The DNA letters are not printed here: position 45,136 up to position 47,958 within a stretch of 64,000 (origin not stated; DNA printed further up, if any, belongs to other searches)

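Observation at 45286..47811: Single ORF fusing a threonine/serine dehydratase-like PLP enzyme to a VanY-type D,D-carboxypeptidase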

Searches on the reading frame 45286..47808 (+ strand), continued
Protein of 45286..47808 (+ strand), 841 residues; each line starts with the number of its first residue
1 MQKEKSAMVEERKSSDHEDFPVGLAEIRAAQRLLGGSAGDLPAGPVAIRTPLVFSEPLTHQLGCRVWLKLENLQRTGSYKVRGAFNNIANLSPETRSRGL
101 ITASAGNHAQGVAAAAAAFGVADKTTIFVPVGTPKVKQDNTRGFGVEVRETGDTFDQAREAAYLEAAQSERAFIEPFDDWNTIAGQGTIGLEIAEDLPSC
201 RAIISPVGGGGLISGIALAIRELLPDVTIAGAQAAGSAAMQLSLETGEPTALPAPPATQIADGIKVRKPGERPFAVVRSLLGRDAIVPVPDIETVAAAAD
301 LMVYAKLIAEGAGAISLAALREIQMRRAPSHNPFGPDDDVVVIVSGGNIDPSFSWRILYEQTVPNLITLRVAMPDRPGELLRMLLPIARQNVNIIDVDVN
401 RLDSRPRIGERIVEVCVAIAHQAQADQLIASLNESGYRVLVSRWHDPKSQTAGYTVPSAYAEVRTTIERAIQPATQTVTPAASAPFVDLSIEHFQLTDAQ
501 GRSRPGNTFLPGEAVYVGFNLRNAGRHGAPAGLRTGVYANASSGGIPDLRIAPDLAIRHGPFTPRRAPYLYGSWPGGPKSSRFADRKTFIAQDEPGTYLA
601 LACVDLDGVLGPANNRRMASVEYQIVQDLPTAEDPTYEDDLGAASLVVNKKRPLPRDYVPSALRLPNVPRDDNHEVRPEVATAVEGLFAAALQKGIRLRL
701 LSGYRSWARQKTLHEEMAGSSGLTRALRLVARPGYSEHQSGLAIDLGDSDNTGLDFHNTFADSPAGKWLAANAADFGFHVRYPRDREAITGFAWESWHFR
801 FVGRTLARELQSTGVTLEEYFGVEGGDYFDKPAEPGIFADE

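Call 16: find_encoding_contigs(protein=P0004, flank=8000, max_places=3)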
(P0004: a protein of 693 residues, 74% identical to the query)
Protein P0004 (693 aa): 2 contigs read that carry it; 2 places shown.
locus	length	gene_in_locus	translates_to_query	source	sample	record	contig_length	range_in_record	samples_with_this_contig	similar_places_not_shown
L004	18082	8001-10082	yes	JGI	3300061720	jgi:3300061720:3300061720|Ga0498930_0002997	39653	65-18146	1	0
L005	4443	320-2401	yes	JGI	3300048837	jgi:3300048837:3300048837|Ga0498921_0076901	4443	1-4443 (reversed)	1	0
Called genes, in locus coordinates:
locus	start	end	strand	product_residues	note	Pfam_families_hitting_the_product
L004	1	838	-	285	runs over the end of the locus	PF01557:FAA_hydrolase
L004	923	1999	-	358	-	PF01408:GFO_IDH_MocA, PF22725:GFO_IDH_MocA_C3, PF02894:GFO_IDH_MocA_C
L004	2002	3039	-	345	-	PF00107:ADH_zinc_N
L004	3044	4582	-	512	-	PF01019:G_glu_transpept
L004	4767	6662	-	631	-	PF00009:GTP_EFTU, PF22042:EF-G_D2, PF03144:GTP_EFTU_D2, PF00679:EFG_C, PF21018:BipA_C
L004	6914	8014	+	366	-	PF00483:NTP_transferase, PF12804:NTP_transf_3, PF22640:ManC_GMP_beta-helix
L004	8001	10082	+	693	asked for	PF00291:PALP, PF02557:VanY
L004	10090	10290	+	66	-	-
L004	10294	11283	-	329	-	PF02615:Ldh_2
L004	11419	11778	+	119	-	PF00190:Cupin_1 (weak), PF02311:AraC_binding (weak), PF07883:Cupin_2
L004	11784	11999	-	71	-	-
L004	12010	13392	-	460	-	PF01425:Amidase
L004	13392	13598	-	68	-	-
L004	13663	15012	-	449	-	PF01425:Amidase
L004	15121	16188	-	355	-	PF05343:Peptidase_M42, PF01546:Peptidase_M20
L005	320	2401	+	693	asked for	PF00291:PALP, PF02557:VanY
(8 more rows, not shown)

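Call 17: find_encoding_contigs(protein=P0005, flank=8000, max_places=3)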
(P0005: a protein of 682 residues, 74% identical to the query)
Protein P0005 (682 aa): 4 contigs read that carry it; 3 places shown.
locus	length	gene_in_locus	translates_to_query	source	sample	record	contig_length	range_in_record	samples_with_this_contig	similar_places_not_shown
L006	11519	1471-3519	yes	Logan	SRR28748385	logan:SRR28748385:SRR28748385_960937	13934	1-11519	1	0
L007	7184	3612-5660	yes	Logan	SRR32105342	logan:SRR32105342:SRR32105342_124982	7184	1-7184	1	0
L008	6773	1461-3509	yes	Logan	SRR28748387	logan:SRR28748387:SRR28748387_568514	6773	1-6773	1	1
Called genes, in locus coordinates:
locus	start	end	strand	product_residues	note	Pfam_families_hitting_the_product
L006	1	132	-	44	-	?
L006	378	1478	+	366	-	PF00483:NTP_transferase, PF12804:NTP_transf_3, PF22640:ManC_GMP_beta-helix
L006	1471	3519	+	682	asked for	PF00291:PALP, PF02557:VanY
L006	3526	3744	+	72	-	-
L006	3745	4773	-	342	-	PF02615:Ldh_2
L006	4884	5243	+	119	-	PF00190:Cupin_1 (weak), PF02311:AraC_binding (weak), PF07883:Cupin_2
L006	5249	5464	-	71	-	-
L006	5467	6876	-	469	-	PF01425:Amidase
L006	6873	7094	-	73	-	-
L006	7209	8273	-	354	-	PF05343:Peptidase_M42, PF01546:Peptidase_M20, PF04389:Peptidase_M28 (weak)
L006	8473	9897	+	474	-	PF00890:FAD_binding_2 (faint), PF01134:GIDA (faint), PF07992:Pyr_redox_2, PF12831:FAD_oxidored (weak), PF13738:Pyr_redox_3 (weak), PF00070:Pyr_redox, PF02852:Pyr_redox_dim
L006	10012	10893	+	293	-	PF01557:FAA_hydrolase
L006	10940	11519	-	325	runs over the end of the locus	PF20511:PMI_typeI_cat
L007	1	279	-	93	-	?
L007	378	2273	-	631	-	PF00009:GTP_EFTU, PF22042:EF-G_D2, PF03144:GTP_EFTU_D2, PF00679:EFG_C, PF21018:BipA_C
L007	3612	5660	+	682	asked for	PF00291:PALP, PF02557:VanY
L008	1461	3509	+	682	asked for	PF00291:PALP, PF02557:VanY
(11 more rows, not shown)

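Call 19: find_related_loci(query=A1, collection=genome_contigs, flank=6000)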
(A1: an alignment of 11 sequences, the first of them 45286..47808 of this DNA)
Query A1 (841 aa) in genome_contigs; peptide patterns used: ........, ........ (x = any residue, [..] = any of these).
600 stretches matched a pattern (row limit reached: there are more); 598 encode a relative of the query (tblastn E <= 1e-3); the best 80 are kept; 80 distinct loci.
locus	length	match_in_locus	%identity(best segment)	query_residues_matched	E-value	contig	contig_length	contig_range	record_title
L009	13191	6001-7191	44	22-440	1e-75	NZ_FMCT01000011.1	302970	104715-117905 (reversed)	Micromonospora carbonacea strain DSM 43168, whole genome shotgun sequence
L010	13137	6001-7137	38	46-438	2e-75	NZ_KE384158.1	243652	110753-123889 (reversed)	Butyrivibrio sp. MB2005 G610DRAFT_scaffold00005.5, whole genome shotgun sequence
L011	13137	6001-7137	37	46-438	3e-75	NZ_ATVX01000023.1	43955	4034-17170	Butyrivibrio sp. VCB2006 G613DRAFT_scaffold00023.23_C, whole genome shotgun sequence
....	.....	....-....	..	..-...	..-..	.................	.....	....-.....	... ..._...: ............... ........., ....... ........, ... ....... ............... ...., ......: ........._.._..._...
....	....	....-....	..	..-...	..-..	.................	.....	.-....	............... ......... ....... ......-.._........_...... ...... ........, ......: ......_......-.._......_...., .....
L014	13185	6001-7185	43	24-439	6e-75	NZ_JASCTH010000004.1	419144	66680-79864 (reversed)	Actinoplanes sandaracinus strain NEAU-A12 Scaffold4, whole genome shotgun sequence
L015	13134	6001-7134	38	46-437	9e-75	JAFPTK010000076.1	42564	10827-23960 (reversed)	MAG: Lachnospiraceae bacterium isolate RGIG1458 Dairy_cattle_Rumen.Co__c1805202, whole genome shotgun sequence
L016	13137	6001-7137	37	46-438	1e-74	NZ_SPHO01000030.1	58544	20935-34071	Clostridium sp. 1001271st1 H5 strain 1001271st1_H5 NODE_30_length_58544_cov_17.9004, whole genome shotgun sequence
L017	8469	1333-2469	38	46-438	2e-74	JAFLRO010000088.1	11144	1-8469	MAG: Acetatifactor sp. isolate HAN003 Seq88, whole genome shotgun sequence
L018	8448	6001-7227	36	19-439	2e-74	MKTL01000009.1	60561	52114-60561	MAG: Clostridiales bacterium 38-18 SCNpilot_bf_inoc_scaffold_311, whole genome shotgun sequence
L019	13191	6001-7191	43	22-440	3e-74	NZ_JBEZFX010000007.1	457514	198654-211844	Micromonospora parva strain NPDC048896 NPDC048896_77_E8.ctg-0007, whole genome shotgun sequence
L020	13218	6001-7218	42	22-444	6e-74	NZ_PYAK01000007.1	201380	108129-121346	Micromonospora noduli strain GUI43 GUI43.00007, whole genome shotgun sequence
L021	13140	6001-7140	41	50-441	7e-74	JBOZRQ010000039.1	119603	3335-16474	MAG: Symbiobacteriaceae bacterium isolate Bin16 W5_k97_90594, whole genome shotgun sequence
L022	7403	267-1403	38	46-438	6e-74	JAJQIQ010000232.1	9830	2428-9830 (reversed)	MAG: Clostridiales bacterium isolate U.B1_4 NODE_296_length_9830_cov_12.376061, whole genome shotgun sequence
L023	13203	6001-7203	38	20-441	1e-73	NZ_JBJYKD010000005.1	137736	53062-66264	Thermoanaerobacterium sp. DL9XJH110 NODE_5_length_137736_cov_205.787024, whole genome shotgun sequence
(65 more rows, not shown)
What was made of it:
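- Tried and rejected: genome_contigs scan with alignment A1 (call 19).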

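Call 20: list_cluster_members(proteins=[P0011, P0006, P0002, P0003, P0004, P0005, P0007, P0010])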
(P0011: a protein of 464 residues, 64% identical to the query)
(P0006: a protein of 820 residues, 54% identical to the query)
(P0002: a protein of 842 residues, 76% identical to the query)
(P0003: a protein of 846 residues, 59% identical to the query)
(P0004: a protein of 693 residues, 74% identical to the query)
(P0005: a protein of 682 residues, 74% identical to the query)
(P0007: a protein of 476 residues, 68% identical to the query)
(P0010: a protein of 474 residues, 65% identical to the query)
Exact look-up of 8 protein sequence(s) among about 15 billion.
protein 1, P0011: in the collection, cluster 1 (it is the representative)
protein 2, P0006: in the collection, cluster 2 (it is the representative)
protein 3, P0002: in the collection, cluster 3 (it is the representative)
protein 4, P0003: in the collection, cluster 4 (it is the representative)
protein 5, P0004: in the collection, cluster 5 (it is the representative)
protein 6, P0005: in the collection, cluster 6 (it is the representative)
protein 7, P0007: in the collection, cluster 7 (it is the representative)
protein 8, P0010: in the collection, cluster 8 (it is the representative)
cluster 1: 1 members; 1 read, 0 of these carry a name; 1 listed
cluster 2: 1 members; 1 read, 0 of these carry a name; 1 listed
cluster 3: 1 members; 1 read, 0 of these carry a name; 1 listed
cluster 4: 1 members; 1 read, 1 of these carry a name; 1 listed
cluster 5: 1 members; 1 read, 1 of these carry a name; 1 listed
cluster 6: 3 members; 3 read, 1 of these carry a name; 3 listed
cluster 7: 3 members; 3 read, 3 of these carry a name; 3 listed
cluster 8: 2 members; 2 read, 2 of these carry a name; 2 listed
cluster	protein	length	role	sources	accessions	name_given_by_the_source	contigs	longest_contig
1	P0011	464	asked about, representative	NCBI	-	-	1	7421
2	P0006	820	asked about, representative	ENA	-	-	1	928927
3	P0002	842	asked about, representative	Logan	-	-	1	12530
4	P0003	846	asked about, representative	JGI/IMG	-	threonine dehydratase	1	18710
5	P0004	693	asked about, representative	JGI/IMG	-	threonine dehydratase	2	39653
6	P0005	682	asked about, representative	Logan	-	-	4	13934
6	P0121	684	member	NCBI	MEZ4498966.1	MAG: pyridoxal-phosphate dependent enzyme [Thermomicrobiales bacterium]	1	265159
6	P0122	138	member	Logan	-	-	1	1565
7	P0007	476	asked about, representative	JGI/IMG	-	threonine dehydratase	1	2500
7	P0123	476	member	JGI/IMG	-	threonine dehydratase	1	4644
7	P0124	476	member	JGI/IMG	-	threonine dehydratase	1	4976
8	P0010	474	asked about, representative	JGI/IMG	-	threonine dehydratase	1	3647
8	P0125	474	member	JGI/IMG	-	threonine dehydratase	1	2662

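Call 33: search_protein_representatives(protein=window:45286-47808:+)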
Query: 841 residues. Proteins with E-value up to 0.001 (for the whole library): 36214; up to 1e-10: 21132; up to 1e-30: 2820. The best 150 are listed.
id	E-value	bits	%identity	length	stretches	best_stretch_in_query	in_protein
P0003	1.3e-297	1006.2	61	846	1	14-829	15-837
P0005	7.2e-272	921.0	67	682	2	15-468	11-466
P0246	1.6e-184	632.1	65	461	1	18-477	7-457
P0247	6.6e-126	438.2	61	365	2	331-489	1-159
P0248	6.1e-101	355.6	48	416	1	19-436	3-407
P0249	2.9e-100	353.4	64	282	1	191-456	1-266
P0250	3.9e-89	316.6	46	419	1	46-440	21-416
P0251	5.2e-89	316.2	55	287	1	53-335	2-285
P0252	1.0e-88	315.2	64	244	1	15-240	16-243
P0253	5.9e-88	312.7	37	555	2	449-828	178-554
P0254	3.4e-85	303.6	37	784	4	646-828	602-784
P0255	5.9e-83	296.2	47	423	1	21-401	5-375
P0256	1.4e-79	285.0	42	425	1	49-439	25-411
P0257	2.0e-79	284.5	44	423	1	22-440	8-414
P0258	1.2e-78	281.9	54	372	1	29-353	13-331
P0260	2.8e-76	274.1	37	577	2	479-828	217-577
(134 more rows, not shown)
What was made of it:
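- Tried and rejected: The exhaustive representative search (call 33) was needed to find the exported CARDB-VanY relatives.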

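Call 35: search_protein_families(library=pfam, proteins=[P0253, P0254, P0260], max_evalue=5)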
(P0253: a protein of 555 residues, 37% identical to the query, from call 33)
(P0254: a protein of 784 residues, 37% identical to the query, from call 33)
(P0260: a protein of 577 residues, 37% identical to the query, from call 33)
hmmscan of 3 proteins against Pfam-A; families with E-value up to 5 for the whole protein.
P0253 (555 aa): 4 families
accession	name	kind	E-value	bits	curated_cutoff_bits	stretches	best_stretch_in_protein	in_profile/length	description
PF02557.22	VanY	-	5.8e-44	149.5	25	1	400-530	2-132/132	D-alanyl-D-alanine carboxypeptidase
PF07705.17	CARDB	-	2e-08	34.8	22.7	2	66-180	12-100/101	CARDB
PF06844.16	DUF1244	-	0.15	12.7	27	1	492-530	18-56/67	Protein of unknown function (DUF1244)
PF05564.17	Auxin_repressed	-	1.2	10.2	25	1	169-206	31-67/117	Dormancy/auxin associated protein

P0254 (784 aa): 4 families
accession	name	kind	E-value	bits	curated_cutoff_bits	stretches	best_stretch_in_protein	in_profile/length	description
PF02557.22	VanY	-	1.1e-42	145.4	25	1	631-759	3-131/132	D-alanyl-D-alanine carboxypeptidase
PF07705.17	CARDB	-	6.1e-05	23.6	22.7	2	240-357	11-100/101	CARDB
PF05887.16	Trypan_PARP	-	0.14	12.6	100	1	549-593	65-111/134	Procyclic acidic repetitive protein (PARP)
PF16480.10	DUF5057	-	0.27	11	27.9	1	222-352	41-171/378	Domain of unknown function (DUF5057)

P0260 (577 aa): 4 families
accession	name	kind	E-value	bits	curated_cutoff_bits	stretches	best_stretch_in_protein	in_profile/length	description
PF02557.22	VanY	-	1e-42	145.5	25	1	424-552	3-131/132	D-alanyl-D-alanine carboxypeptidase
PF07705.17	CARDB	-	0.00042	20.9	22.7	1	77-194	11-100/101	CARDB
PF07495.19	Y_Y_Y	-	0.0034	17.7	26.6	2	153-189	21-58/65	Y_Y_Y domain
PF02752.27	Arrestin_C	-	0.07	13.9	27.7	0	242-276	13-46/137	Arrestin (or S-antigen), C-terminal domain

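Call 36: list_cluster_members(proteins=[P0253, P0260, P0254, P0246, P0248, P0250])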
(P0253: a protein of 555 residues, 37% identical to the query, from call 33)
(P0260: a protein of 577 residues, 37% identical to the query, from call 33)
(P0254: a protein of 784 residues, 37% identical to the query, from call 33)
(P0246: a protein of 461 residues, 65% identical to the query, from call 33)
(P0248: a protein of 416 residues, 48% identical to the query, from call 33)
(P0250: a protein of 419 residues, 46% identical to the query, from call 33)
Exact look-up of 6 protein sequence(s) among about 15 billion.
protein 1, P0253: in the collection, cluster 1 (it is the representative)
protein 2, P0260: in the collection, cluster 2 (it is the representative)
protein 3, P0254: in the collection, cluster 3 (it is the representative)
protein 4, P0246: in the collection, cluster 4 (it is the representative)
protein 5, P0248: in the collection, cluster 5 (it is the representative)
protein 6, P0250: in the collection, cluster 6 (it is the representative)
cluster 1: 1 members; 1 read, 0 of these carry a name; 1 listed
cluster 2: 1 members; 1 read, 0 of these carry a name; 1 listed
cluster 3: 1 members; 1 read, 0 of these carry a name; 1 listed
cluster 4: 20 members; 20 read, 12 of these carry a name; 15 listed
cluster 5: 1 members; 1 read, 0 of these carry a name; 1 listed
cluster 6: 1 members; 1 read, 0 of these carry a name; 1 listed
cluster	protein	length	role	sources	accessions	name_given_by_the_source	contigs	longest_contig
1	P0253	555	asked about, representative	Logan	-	-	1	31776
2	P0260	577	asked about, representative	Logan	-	-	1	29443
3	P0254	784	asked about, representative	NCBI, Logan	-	-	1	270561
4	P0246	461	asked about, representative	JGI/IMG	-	threonine dehydratase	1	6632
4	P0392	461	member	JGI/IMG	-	threonine dehydratase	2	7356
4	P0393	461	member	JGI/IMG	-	threonine dehydratase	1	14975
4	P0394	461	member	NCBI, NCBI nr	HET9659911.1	MAG TPA: pyridoxal-phosphate dependent enzyme [Thermomicrobiales bacterium] | pyridoxal-phosphate dependent enzyme [Thermomicrobiales bacterium]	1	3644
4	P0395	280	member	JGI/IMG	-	threonine dehydratase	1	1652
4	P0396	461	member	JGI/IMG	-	threonine dehydratase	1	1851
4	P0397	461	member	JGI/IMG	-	threonine dehydratase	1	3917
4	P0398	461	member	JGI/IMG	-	threonine dehydratase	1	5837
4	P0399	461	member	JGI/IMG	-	threonine dehydratase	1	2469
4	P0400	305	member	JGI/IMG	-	threonine dehydratase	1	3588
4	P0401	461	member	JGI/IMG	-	threonine dehydratase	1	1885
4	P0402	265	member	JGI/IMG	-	threonine dehydratase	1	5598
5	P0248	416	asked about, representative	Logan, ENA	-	-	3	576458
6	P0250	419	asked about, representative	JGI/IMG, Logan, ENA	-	-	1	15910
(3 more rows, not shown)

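Call 46: search_protein_families(library=pfam, proteins=[L009:3289-5343:-, L009:3331-4473:+, L009:4490-5899:+, L009:4891-5928:+, L009:5989-7209:+, L009:7268-7837:+, L009:7853-8488:+, L009:7968-8945:-, L009:8467-9426:-, L009:8554-9435:+], max_evalue=0.00001)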
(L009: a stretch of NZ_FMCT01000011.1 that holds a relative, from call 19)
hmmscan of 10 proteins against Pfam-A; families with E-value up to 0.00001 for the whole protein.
L009:3289-5343:- (684 aa): 0 families

L009:3331-4473:+ (380 aa): 3 families
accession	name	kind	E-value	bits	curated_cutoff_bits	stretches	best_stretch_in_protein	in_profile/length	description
PF01053.26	Cys_Met_Meta_PP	-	5.2e-145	483.2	27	1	6-379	1-380/381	Cys/Met metabolism PLP-dependent enzyme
PF01212.27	Beta_elim_lyase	-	1.8e-06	27.9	27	1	49-229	28-225/288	Beta-eliminating lyase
PF00155.27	Aminotran_1_2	-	1.8e-06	27.8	19.7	1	49-186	37-196/361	Aminotransferase class I and II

L009:4490-5899:+ (469 aa): 1 family
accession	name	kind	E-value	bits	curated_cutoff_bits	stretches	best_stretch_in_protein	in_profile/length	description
PF01425.27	Amidase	-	1.3e-87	295.2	27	1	32-439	2-445/445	Amidase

L009:4891-5928:+ (345 aa): 0 families

L009:5989-7209:+ (406 aa): 2 families
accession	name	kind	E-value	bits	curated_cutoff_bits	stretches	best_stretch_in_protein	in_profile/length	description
PF00291.31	PALP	-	3.9e-82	276.4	35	1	22-305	6-295/295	Pyridoxal-phosphate dependent enzyme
PF01842.31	ACT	-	3.8e-07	30.2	27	1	330-393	3-61/66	ACT domain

L009:7268-7837:+ (189 aa): 0 families

L009:7853-8488:+ (211 aa): 0 families

L009:7968-8945:- (325 aa): 0 families

L009:8467-9426:- (319 aa): 0 families

L009:8554-9435:+ (293 aa): 1 family
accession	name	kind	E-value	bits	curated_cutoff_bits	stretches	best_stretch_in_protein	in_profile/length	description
PF02585.22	PIG-L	-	1.1e-29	104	28.2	1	8-153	1-128/129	GlcNAc-PI de-N-acetylase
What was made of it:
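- Closest known: VanXY. Different: The nearest Micromonospora homologue of the PLP half is not in a pdx operon (call 46).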

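Call 66: search_protein_families(library=pfam, proteins=[L003:4864-5097:+, L001:10466-10675:+], max_evalue=1)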
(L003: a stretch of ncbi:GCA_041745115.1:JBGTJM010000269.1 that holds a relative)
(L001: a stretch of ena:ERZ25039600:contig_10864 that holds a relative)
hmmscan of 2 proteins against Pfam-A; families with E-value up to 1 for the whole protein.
L003:4864-5097:+ (78 aa): 2 families
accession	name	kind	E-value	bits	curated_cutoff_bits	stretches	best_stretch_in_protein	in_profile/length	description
PF23768.1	DUF7167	-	0.026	15.1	24.4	1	47-67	24-45/60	Domain of unknown function (DUF7167)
PF06780.16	Erp_C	-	0.13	12.7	24.3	1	33-71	37-73/140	Erp protein C-terminus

L001:10466-10675:+ (70 aa): 3 families
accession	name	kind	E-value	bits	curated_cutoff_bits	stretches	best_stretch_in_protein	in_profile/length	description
PF23768.1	DUF7167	-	6.5e-05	23.4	24.4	1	39-64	24-50/60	Domain of unknown function (DUF7167)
PF11521.13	TFIIE-A_C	-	0.042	14.7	22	1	40-60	59-79/85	C-terminal general transcription factor TFIIE alpha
PF08281.18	Sigma70_r4_2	-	0.18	11.9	25.7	1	36-61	2-28/54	Sigma-70, region 4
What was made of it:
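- Tried and rejected: Pfam on the 67-aa downstream ORF gave only a sub-threshold DUF7167 hit (call 66).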
